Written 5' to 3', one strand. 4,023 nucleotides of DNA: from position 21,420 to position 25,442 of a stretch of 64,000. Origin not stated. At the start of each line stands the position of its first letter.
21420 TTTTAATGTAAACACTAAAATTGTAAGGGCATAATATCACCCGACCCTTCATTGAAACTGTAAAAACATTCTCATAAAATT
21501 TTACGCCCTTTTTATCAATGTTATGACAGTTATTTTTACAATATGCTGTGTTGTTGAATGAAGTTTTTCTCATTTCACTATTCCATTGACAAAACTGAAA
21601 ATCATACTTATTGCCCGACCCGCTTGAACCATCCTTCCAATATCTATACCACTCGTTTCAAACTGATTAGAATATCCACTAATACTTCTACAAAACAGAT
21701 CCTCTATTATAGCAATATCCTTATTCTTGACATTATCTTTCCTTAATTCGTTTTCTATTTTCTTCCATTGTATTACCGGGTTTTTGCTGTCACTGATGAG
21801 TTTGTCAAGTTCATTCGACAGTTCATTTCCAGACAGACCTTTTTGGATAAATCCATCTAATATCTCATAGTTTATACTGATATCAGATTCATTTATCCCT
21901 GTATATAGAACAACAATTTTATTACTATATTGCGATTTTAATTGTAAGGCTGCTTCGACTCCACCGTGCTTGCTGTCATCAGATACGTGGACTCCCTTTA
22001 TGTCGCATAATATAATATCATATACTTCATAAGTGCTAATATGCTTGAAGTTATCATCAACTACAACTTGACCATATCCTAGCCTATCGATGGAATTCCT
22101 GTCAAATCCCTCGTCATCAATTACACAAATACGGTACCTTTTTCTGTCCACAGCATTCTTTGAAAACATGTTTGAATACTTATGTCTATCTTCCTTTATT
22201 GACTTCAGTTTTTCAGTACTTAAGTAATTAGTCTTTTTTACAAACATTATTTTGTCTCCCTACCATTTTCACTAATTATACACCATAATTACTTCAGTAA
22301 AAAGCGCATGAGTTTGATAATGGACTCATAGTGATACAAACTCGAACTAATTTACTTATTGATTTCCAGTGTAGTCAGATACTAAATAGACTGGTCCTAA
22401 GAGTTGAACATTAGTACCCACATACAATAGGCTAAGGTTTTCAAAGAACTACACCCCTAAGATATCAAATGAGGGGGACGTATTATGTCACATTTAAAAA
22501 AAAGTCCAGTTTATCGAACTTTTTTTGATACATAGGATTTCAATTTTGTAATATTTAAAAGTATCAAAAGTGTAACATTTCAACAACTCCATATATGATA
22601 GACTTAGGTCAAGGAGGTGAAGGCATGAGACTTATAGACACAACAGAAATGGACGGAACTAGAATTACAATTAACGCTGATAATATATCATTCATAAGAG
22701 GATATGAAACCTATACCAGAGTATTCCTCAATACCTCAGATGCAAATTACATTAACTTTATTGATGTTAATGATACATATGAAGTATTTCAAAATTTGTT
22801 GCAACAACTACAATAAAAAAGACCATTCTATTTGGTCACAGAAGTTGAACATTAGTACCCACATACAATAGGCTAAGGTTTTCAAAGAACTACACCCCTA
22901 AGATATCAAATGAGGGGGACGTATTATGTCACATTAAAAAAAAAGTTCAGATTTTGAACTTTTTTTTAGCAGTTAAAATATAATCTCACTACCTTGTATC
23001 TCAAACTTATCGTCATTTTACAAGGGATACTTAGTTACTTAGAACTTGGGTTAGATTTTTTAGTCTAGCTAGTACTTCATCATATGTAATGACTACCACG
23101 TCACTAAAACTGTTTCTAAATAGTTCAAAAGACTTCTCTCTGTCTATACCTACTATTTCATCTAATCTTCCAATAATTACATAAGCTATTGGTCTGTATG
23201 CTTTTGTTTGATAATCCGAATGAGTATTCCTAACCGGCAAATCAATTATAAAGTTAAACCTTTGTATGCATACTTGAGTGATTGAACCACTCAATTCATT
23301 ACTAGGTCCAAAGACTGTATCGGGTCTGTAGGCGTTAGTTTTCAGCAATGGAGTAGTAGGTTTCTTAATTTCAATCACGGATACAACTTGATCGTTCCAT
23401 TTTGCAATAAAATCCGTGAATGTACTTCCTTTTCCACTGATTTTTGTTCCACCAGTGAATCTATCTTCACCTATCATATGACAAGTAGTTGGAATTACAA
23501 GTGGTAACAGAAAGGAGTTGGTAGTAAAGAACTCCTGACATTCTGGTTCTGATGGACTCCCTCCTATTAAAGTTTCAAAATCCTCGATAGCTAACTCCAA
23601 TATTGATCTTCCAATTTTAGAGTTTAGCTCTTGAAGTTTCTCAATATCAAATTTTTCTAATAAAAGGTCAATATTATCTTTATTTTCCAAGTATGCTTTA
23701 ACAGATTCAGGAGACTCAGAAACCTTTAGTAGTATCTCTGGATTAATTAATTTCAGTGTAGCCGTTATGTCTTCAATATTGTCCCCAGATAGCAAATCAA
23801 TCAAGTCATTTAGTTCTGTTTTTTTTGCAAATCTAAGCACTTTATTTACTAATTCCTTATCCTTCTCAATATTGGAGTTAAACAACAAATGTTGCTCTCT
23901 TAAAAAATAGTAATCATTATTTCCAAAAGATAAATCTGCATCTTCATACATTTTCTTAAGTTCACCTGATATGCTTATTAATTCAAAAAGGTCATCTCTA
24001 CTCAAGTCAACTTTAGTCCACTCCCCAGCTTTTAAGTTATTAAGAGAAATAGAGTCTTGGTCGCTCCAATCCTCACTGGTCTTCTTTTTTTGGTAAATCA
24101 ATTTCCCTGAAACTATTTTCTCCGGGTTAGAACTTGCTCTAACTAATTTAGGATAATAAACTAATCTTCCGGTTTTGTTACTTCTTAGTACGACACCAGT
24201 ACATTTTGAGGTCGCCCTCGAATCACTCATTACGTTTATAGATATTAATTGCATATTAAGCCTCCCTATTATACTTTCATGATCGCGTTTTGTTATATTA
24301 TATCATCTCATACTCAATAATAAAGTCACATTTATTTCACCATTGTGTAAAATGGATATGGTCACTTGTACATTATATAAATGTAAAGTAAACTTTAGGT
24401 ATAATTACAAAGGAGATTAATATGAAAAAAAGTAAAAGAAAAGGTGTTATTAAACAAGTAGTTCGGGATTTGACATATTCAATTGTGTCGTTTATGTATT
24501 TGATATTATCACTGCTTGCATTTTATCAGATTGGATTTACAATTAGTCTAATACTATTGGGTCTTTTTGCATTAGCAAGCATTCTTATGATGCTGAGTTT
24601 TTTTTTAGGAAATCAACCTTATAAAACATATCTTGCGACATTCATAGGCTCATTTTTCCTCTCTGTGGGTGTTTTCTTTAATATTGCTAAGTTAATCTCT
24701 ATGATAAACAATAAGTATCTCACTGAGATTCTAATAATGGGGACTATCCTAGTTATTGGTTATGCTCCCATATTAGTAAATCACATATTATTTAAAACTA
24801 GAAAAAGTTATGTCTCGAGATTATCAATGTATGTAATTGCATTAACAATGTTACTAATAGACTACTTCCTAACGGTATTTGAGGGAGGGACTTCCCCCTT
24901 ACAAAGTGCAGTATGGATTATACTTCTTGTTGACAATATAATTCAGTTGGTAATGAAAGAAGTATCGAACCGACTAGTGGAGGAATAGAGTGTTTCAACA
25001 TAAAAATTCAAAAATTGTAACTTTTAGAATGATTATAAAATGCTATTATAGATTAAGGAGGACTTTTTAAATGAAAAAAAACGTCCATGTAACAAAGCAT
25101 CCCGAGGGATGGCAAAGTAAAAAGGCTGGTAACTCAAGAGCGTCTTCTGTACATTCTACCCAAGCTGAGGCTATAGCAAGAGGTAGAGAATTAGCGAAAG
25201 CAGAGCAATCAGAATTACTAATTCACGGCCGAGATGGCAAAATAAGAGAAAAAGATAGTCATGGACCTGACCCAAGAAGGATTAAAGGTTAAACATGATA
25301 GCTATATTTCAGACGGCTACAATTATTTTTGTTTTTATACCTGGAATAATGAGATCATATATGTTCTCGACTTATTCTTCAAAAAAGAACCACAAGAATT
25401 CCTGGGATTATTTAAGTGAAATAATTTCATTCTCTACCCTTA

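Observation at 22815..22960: Read on the minus strand, each repeat looks like a small transcription unit: extended -10 promoter, ~80-nt conserved body, intrinsic terminator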

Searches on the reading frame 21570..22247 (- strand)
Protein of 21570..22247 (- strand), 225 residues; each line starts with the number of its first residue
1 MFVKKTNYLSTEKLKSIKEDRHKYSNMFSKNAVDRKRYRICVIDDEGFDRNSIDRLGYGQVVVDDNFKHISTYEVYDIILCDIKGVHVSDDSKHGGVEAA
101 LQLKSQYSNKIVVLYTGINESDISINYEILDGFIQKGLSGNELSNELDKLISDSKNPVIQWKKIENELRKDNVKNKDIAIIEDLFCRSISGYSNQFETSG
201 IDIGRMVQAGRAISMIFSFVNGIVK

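Call 11: search_protein_families(library=pfam, proteins=[window:21570-22247:-])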
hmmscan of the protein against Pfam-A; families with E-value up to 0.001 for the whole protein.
window:21570-22247:- (225 aa): 0 families

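Call 52: search_protein_families(library=padloc, proteins=[window:21570-22247:-], max_evalue=0.001)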
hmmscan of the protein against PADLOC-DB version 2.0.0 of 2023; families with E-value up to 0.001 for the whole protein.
window:21570-22247:- (225 aa): 2 families
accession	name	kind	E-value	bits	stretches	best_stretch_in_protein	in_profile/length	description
PDLC04646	PDC-M43A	-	6.5e-09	33.9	1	15-135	57-182/203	-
PDLC04644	PDC-M43A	-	3.5e-05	21.5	1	60-147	71-159/170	-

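Call 77: search_protein_families(library=pfam, proteins=[L010:812-1960:+, L010:1964-2410:+, L010:2883-3203:-, L010:3562-4206:+, L010:6253-6585:-], max_evalue=0.01)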
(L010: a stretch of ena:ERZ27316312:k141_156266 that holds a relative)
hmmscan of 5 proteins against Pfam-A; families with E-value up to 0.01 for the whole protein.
L010:812-1960:+ (382 aa): 0 families

L010:1964-2410:+ (148 aa): 0 families

L010:2883-3203:- (106 aa): 0 families

L010:3562-4206:+ (214 aa): 1 family
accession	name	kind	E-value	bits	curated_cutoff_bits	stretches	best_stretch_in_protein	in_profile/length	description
PF07690.21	MFS_1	-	2.8e-16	59.8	33.4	2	50-209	14-176/347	Major Facilitator Superfamily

L010:6253-6585:- (110 aa): 2 families
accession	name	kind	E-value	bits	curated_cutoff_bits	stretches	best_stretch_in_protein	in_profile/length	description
PF13610.12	DDE_Tnp_IS240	-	2.2e-20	73.6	27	1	7-90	56-139/139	DDE domain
PF02963.22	EcoRI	-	0.0023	17.5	22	1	7-79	85-155/257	Restriction endonuclease EcoRI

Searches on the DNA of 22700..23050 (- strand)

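Call 6: search_rna_families(source=window, start=22700, end=23050, threshold=evalue, max_evalue=10, show_alignments=3)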
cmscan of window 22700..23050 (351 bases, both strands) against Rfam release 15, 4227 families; matches with E-value up to 10: 9.
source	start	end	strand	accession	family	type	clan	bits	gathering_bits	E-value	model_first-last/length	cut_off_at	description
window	22757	22817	+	RF00575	SNORD70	Gene; snRNA; snoRNA; CD-box;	-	19.9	50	1.7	1-89/89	no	Small nucleolar RNA SNORD70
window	22703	22779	-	RF01599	plasmodium_snoR24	Gene; snRNA; snoRNA; CD-box;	-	19.9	55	5.7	1-82/82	no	small nucleolar RNA snoR24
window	22708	22783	-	RF00358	snoZ101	Gene; snRNA; snoRNA; CD-box;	CL00057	18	44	1.5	1-96/96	no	Small nucleolar RNA Z101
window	22730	22816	-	RF01288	snoR31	Gene; snRNA; snoRNA; CD-box;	-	16.8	44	4.5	1-93/93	no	Small nucleolar RNA snoR31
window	22943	22998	-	RF01726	SAM-II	Cis-reg; riboswitch;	-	15.8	44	1.9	1-60/60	no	SAM-II riboswitch aptamer (SAM-II long loop)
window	22740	22815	+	RF00413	SNORA19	Gene; snRNA; snoRNA; HACA-box;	-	14.6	80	8.9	1-131/131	no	Small nucleolar RNA SNORA19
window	22765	22844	-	RF02108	DLEU2_4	Gene; lncRNA;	-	13.7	40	2.7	1-58/58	no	Deleted in lymphocytic leukemia 2 conserved region 4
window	22725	22794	-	RF00451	MIR395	Gene; miRNA;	-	13.6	56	5.6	17-88/104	no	mir-395 microRNA precursor family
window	22939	23050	-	RF00082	SraG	Gene; sRNA;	-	13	50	9.2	22-177/177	5'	SraG RNA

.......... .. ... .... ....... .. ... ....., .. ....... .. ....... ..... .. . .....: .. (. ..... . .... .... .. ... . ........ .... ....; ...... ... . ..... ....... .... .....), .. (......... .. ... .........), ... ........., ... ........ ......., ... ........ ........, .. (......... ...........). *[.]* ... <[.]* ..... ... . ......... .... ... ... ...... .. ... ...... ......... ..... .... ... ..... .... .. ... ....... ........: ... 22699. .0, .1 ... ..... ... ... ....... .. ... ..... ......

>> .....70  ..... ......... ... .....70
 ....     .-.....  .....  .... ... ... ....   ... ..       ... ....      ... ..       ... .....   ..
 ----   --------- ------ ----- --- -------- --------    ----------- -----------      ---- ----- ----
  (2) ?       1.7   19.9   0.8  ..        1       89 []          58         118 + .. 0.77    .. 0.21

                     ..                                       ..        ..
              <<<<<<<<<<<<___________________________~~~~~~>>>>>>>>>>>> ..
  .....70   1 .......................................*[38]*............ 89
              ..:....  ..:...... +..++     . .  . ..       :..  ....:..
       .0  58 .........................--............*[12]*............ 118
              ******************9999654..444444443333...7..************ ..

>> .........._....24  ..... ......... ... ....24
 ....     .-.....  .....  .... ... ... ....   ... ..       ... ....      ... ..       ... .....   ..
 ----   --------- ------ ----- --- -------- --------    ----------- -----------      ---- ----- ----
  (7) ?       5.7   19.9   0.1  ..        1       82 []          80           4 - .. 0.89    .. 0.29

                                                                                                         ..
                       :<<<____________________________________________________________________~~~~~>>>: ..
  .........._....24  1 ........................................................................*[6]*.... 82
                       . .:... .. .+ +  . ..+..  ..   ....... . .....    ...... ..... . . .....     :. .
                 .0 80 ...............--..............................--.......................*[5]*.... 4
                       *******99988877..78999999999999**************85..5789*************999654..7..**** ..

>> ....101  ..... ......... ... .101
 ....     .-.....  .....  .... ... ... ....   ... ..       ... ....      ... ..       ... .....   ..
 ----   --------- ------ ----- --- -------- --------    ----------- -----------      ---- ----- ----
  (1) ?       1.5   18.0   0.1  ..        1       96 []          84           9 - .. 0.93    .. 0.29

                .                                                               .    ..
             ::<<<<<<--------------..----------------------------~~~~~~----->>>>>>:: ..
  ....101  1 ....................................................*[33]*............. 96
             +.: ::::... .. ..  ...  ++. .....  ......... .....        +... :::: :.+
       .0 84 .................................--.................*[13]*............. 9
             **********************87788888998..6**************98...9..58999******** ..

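Call 83: search_dna_similar(query=window:22800-22970:-, collection=phages, mode=distant, max_evalue=0.01, max_rows=10)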
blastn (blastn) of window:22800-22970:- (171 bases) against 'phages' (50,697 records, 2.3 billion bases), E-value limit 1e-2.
No match.

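Call 84: search_dna_similar(query=window:22800-22970:-, collection=plasmids, mode=distant, max_evalue=0.01, max_rows=10)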
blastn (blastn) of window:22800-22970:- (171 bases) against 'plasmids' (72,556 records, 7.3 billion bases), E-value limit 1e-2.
No match.

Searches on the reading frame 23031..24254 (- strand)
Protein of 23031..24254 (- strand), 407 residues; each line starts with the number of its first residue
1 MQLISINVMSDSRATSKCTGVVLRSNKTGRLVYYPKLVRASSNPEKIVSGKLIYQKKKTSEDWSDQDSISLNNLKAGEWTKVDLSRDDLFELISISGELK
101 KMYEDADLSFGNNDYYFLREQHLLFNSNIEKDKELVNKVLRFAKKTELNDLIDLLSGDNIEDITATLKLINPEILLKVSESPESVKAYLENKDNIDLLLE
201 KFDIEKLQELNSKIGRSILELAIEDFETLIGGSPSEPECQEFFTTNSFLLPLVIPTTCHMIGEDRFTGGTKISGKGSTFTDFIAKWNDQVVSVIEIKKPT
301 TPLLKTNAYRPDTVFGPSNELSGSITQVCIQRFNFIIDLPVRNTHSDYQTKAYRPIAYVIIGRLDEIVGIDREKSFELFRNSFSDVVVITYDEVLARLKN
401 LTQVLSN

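Call 10: search_protein_families(library=pfam, proteins=[window:23031-24254:-])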
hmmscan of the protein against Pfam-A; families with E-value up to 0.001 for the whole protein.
window:23031-24254:- (407 aa): 2 families
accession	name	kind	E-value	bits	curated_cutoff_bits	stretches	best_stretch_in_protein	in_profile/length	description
PF14082.12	SduA_C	-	3.4e-20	73.2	27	1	235-395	3-159/159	Shedu protein SduA, C-terminal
PF21407.2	SduA_N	-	2.2e-14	53.9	27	1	10-103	1-94/102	Shedu protein SduA, N-terminal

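Call 19: find_encoding_contigs(protein=window:23031-24254:-, flank=10000, max_places=10)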
Protein window:23031-24254:- (407 aa): 2 contigs read that carry it; 1 place shown.
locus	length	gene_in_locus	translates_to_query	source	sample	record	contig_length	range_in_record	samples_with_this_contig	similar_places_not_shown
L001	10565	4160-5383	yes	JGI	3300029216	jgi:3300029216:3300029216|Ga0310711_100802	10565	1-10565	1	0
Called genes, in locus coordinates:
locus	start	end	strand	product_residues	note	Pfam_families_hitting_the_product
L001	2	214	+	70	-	?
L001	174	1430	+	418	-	PF20590:DUF6791, PF00899:ThiF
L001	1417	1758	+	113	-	PF20137:BubE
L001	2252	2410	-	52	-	-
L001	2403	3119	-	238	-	-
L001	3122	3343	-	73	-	PF09954:DUF2188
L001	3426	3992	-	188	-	-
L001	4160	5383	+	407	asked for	PF21407:SduA_N, PF14082:SduA_C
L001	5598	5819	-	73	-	-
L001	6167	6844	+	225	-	-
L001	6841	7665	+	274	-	-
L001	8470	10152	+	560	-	PF00005:ABC_tran, PF13304:AAA_21 (faint)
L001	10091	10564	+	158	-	?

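Call 52: search_protein_families(library=padloc, proteins=[window:23031-24254:-], max_evalue=0.001)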
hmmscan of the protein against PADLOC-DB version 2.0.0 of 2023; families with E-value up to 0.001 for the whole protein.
window:23031-24254:- (407 aa): 18 families
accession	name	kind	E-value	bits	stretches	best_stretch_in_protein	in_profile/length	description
PDLC00399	SduA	-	6.4e-58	194.9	2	190-407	158-373/375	DUF4263 domain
PDLC00384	SduA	-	4.8e-53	178.6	1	127-406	188-460/476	DUF4263 domain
PDLC00380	SduA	-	6.9e-45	151.5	1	205-406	269-469/480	DUF4263 domain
PDLC00400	SduA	-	8e-45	151.6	1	143-406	41-297/308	DUF4263 domain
PDLC00393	SduA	-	7.3e-25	86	1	185-405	230-451/455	DUF4263 domain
PDLC00391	SduA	-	1.5e-23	81.5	1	195-401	171-398/402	DUF4263 domain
PDLC00394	SduA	-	9.9e-23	78.8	1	237-401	202-382/392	DUF4263 domain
PDLC00381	SduA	-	6.3e-19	66.4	1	266-401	205-339/342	DUF4263 domain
PDLC00406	SduA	-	1.3e-18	66.2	1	220-401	140-321/326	DUF4263 domain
PDLC00392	SduA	-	1.4e-15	55.3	1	235-399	212-386/396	DUF4263 domain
PDLC00382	SduA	-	4.4e-15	53.9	1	177-400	85-318/336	DUF4263 domain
PDLC00385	SduA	-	1.2e-12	45.9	1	145-401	68-313/319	DUF4263 domain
PDLC00388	SduA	-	1.2e-11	42.3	1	290-406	272-397/402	DUF4263 domain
PDLC00390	SduA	-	1.7e-09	35.3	1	6-92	5-85/339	DUF4263 domain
PDLC00402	SduA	-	2.5e-08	31.4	1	293-406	226-335/354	DUF4263 domain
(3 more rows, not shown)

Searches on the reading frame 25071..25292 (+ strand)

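Call 53: search_protein_families(library=pfam, proteins=[window:25071-25292:+], max_evalue=0.01)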
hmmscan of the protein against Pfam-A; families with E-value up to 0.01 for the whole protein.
window:25071-25292:+ (73 aa): 1 family
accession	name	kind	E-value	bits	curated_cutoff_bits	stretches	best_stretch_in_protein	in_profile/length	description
PF09954.14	DUF2188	-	1.4e-25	89.7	22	1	5-64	1-62/62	Uncharacterized protein conserved in bacteria (DUF2188)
